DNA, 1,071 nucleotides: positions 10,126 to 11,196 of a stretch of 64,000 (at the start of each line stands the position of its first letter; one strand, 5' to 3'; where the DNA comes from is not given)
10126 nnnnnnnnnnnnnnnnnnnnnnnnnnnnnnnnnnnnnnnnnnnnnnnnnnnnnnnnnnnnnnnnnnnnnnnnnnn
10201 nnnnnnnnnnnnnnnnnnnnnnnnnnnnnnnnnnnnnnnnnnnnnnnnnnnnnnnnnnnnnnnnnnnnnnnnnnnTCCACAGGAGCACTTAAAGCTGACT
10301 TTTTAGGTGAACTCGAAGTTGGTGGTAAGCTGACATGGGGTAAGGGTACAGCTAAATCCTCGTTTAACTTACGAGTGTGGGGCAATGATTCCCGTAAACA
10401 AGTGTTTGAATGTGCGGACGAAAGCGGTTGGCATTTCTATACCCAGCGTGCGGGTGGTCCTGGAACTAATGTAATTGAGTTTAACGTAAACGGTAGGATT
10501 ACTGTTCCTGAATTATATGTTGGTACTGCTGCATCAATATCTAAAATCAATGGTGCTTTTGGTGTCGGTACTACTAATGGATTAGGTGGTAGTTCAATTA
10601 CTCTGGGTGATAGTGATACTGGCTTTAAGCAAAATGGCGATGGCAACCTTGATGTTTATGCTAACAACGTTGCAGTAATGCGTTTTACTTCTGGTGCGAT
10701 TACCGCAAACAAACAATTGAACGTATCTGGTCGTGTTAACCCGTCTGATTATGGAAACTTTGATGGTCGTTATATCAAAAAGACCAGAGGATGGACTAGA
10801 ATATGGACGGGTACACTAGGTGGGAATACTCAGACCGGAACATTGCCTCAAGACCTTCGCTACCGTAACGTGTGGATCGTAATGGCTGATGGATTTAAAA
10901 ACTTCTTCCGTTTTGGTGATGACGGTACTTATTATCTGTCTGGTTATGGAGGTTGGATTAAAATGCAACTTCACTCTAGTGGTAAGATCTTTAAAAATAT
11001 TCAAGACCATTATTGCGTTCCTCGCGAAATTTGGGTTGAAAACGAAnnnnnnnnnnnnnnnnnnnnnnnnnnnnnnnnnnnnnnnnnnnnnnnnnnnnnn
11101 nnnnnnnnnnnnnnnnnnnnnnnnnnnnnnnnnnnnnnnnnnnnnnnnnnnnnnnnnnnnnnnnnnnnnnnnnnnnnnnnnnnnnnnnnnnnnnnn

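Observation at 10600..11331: Divergent gp37 tip, no gp38-type gene, and a small ORF ahead of the holin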

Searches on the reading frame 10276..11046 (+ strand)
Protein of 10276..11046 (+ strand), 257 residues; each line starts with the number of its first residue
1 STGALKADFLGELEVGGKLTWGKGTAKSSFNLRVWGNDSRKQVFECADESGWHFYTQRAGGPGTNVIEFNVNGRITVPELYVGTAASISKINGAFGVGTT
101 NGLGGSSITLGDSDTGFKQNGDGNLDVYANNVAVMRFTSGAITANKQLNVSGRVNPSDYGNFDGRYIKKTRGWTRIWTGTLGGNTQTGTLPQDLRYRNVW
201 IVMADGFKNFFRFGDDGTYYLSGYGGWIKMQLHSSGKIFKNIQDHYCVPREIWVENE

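Call 20: search_dna_similar(query=window:10276-11046:+, collection=phages, mode=protein, max_rows=60, max_evalue=0.001)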
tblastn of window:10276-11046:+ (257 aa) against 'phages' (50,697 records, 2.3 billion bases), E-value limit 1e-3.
Records with a match: 623; places in all: 660; records where one place covers at least 80% of the query: 153.
Best place of each record, by identity: 80-90% 2; 60-80% 103; <60% 518.
By first word of the organism name: Escherichia 360; Yersinia 77; Salmonella 35; Enterobacteria 26; Shigella 23; Enterobacter 20; Citrobacter 16; Cronobacter 15; Peduovirus 10; Klebsiella 9; and 16 more.
By host as written in the record: - 150; Escherichia coli 99; Yersinia pestis 43; Escherichia coli strain W3110 25; Yersinia pestis EV76-CN 21; Escherichia coli rfaC 14; Escherichia coli LF82 13; Escherichia coli K-12 11; and 121 more.
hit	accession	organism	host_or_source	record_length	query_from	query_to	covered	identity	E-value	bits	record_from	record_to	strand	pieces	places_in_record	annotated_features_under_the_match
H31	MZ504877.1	Enterobacteria phage Cognac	-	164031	1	153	60%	61.4%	4e-51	184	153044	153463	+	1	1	hypothetical protein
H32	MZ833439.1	Enterobacteria phage AH67C600_Q5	Escherichia coli C600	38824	36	256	86%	35.0%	7e-23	102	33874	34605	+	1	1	non-contractile tail fiber protein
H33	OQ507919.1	Escherichia phage vB_Ec_Tarrare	Escherichia coli HB101 K12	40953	29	257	89%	33.3%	2e-24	107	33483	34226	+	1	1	tail fiber protein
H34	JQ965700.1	Yersinia phage YpP-Y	Yersinia pestis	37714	36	256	86%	33.9%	1e-20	96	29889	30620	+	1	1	tail fiber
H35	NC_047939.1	Yersinia phage YpP-Y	Yersinia pestis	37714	36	256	86%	33.9%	1e-20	96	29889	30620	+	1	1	tail fiber protein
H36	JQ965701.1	Yersinia phage YpP-R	Yersinia pestis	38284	36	256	86%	33.5%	2e-20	96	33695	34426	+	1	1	tail fiber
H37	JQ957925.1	Yersinia phage Y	-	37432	36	256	86%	33.5%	4e-20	95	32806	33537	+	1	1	tail fiber protein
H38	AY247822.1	Yersinia phage phiA1122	-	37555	36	256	86%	33.5%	4e-20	95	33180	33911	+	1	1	tail fiber protein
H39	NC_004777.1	Yersinia phage phiA1122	Yersinia pestis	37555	36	256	86%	33.5%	4e-20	95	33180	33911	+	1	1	tail fiber protein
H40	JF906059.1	Enterobacteria phage T7M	-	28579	36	256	86%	33.5%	5e-20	95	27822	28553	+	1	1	gp 17: gp 17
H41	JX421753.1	Enterobacteria phage T7M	Escherichia coli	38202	36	256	86%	33.5%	5e-20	95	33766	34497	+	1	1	tail fiber protein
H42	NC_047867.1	Enterobacteria phage T7M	Escherichia coli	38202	36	256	86%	33.5%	5e-20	95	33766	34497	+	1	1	tail fiber protein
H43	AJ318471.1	Enterobacteria phage T3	-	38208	36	256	86%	33.5%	5e-20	95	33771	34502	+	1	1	gene 17: tail fiber protein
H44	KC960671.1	Enterobacteria phage T3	-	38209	36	256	86%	33.5%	5e-20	95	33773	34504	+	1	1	tail fibers protein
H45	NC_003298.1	Enterobacteria phage T3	Escherichia coli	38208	36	256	86%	33.5%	5e-20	95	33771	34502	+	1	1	tail fiber protein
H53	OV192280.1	Escherichia phage P2_AC1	-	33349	32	176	56%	50.0%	4e-32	129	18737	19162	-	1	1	hypothetical protein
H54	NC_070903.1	Escherichia phage P2_AC1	-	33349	32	176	56%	50.0%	4e-32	129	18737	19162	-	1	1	tail fiber protein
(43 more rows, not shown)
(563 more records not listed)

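Call 33: search_solved_structures(query=window:10276-11046:+, max_evalue=0.01, show_alignments=2)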
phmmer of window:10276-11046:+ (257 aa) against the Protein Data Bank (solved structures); distinct sequences matched with E-value up to 0.01: 4.
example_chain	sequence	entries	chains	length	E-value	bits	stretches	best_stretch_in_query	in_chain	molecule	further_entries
7boz_a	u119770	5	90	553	4e-26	95.4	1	165-257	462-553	N-teminal of mature bacteriophage T7 tail fiber protein gp17 | Tail fiber protein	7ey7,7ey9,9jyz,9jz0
4a0t_A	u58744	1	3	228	1.4e-25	93.6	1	165-257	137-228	TAIL FIBER PROTEIN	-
4a0u_A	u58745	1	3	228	1.5e-25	93.5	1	165-257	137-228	TAIL FIBER PROTEIN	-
6f45_A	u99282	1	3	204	0.00022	24.1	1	102-156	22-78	Long tail fiber distal subunit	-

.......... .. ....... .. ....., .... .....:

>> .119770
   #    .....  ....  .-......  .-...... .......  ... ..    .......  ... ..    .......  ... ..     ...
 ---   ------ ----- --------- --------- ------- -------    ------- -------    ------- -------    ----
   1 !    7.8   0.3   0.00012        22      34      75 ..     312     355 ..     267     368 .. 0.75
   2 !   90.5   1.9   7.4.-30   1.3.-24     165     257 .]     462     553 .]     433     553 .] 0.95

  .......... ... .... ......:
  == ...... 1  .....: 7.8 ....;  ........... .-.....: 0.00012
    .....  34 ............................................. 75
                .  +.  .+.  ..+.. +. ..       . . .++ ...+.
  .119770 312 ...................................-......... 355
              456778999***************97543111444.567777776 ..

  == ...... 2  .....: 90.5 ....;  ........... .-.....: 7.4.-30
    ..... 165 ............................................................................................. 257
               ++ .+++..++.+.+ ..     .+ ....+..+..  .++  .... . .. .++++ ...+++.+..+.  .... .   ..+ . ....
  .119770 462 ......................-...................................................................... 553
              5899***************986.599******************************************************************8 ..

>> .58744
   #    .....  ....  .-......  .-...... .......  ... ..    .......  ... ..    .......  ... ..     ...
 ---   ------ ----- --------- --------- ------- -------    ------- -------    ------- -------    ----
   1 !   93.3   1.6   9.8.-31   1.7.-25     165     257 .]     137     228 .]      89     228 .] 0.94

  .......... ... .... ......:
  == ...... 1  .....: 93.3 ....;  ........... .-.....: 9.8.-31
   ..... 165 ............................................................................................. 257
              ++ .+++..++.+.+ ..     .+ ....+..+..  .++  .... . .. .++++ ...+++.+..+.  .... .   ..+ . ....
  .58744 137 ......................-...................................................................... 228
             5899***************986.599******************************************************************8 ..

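Call 34: find_homologous_proteins(query=window:10276-11046:+, max_evalue=0.00001)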
Query window:10276-11046:+ (257 aa): 321 proteins with E <= 0.00001 among 604 candidates; the best 120 are listed.
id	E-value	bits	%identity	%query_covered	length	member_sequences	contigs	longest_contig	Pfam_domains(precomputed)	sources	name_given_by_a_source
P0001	5.0e-120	418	74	99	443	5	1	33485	PF21446.4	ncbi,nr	ncbi:TPA: hypothetical protein P4F53_003799, partial [Escherichia coli]|nr:hypothetical protein [Esc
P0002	1.2e-59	220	52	52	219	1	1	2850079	PF20744.4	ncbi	-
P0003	4.4e-37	146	68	34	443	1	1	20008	PF12604.15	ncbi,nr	ncbi:bacteriophage tail protein [Shigella sonnei]|nr:bacteriophage tail protein [Shigella sonnei]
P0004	3.8e-33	133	70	34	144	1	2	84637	-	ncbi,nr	ncbi:phage tail protein, partial [Escherichia coli]|nr:phage tail protein [Escherichia coli] MCV1508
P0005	6.0e-33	133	68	36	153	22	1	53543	-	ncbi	ncbi:TPA: phage tail protein, partial [Escherichia coli]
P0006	2.2e-32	131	71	31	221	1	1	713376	-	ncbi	ncbi:hypothetical protein N7919_18035, partial [Escherichia coli]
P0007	2.9e-32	130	69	34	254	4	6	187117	PF12604.15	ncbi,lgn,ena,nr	ncbi:TPA: phage tail protein [Escherichia coli]|nr:phage tail protein [Escherichia coli] HAI3069622.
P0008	3.1e-32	130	72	33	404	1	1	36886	PF21446.4,PF03406.19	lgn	-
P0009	3.6e-32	130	69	34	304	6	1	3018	PF12604.15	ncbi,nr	ncbi:phage tail protein, partial [Escherichia coli]|nr:phage tail protein [Escherichia coli]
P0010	3.8e-32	130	70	34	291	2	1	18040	-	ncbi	-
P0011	5.4e-32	130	70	34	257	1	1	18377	-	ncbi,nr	ncbi:phage tail protein [Escherichia coli]|nr:phage tail protein [Escherichia coli]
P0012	5.9e-32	129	72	33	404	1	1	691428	PF21446.4,PF03406.19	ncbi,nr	ncbi:tail fiber protein [Salmonella enterica]|nr:tail fiber protein [Salmonella enterica]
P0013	6.3e-32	129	36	67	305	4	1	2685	PF21446.4,PF21882.3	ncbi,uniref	ncbi:hypothetical protein K7A38_12450, partial [Escherichia fergusonii]|uniref:phage tail fiber prot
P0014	7.2e-32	129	70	34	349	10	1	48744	-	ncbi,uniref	ncbi:phage tail protein, partial [Escherichia coli]|uniref:phage tail protein n=1 Tax=Escherichia co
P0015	8.0e-32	129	72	32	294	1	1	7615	PF12604.15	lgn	-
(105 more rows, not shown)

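Call 35: find_encoding_contigs(protein=P0001, flank=10000, max_places=5)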
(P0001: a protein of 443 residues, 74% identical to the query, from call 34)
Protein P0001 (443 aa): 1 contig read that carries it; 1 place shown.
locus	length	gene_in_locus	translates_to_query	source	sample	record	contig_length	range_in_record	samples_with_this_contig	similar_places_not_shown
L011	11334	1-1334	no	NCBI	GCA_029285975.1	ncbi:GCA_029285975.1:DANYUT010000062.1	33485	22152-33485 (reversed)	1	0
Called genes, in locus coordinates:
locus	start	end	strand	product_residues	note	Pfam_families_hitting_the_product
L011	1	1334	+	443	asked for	PF21446:Gp34_trimer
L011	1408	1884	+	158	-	PF16460:Phage_TTP_11 (faint), PF16461:Phage_TTP_12 (weak)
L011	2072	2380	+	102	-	-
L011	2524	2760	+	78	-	-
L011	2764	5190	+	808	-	-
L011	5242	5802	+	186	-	PF21430:DTP-pb9_B-dom (weak)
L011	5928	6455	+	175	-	PF09931:Phage_phiJL001_Gp84_N (weak)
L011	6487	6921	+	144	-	PF22262:DUF6950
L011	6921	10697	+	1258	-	PF09327:Phage_Tail_Tip, PF12421:Ig_GpJ_C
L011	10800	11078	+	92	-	-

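Call 40: find_related_loci(query=window:10276-11046:+, collection=viral_contigs, flank=6000)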
Query window:10276-11046:+ (257 aa) in viral_contigs; peptide patterns used: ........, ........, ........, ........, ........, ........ (x = any residue, [..] = any of these).
129 stretches matched a pattern; 127 encode a relative of the query (tblastn E <= 1e-3); the best 80 are kept; 79 distinct loci.
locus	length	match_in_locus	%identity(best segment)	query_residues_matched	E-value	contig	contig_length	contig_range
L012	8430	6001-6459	67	1-153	3e-65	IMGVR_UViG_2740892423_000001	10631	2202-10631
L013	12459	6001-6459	67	1-153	5e-65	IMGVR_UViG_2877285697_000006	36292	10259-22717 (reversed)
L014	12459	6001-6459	67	1-153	3e-65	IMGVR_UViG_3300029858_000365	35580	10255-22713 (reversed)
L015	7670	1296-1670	48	2-137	8e-37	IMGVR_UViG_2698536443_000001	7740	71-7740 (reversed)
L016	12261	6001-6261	70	90-176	3e-36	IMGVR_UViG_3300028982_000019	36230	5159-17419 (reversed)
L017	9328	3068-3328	70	90-176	2e-36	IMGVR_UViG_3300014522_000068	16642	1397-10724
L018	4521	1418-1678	70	90-176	2e-36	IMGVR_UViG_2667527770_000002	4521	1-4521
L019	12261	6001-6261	70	90-176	2e-36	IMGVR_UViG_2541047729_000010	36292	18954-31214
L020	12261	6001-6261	70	90-176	2e-36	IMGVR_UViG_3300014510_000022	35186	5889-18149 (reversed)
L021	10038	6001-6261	70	90-176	4e-36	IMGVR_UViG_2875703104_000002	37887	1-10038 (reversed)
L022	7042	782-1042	70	90-176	2e-36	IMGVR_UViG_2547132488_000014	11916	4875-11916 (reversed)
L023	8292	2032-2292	70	90-176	2e-36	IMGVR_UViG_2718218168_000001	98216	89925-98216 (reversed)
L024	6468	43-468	51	32-176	2e-36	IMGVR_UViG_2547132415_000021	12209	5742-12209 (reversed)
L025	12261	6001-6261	70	90-176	3e-36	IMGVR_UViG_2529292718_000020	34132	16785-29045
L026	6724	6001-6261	70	90-176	3e-36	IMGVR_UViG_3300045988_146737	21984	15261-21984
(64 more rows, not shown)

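Call 42: search_protein_families(library=ncbifam, proteins=[window:10276-11046:+], max_evalue=1)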
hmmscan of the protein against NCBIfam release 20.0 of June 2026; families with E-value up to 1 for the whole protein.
window:10276-11046:+ (257 aa): 0 families
